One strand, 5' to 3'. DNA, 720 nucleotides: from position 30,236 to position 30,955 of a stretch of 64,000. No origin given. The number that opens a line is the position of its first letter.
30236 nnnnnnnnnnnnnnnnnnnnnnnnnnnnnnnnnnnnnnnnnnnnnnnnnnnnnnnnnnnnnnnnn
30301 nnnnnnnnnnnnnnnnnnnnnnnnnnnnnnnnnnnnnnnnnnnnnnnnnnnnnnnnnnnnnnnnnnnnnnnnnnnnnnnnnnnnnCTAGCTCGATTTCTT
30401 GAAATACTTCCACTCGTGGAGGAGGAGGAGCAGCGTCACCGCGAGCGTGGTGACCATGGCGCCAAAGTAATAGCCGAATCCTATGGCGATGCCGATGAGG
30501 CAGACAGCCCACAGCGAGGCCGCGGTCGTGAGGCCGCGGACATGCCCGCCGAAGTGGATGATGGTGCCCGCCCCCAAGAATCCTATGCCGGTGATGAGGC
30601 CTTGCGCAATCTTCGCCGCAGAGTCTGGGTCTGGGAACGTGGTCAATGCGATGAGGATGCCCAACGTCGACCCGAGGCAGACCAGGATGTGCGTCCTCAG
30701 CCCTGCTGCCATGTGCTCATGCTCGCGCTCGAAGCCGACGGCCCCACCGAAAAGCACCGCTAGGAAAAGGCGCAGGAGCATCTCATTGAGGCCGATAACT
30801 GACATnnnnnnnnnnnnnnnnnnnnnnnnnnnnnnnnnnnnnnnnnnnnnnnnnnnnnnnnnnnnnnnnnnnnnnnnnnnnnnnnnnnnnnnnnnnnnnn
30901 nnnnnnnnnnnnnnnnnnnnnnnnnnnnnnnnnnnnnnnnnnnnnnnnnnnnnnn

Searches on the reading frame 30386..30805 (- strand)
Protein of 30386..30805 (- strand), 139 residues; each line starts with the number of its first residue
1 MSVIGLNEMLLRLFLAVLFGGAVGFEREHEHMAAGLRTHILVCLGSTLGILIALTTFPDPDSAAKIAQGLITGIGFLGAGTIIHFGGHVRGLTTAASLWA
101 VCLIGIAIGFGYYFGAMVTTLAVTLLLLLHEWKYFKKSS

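Call 86: search_protein_families(library=pfam, proteins=[window:30386-30805:-])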
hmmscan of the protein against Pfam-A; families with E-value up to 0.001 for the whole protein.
window:30386-30805:- (139 aa): 1 family
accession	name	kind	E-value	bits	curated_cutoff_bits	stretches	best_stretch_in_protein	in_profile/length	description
PF02308.21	MgtC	-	6.6e-35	120.5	31.4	1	13-130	1-115/121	MgtC family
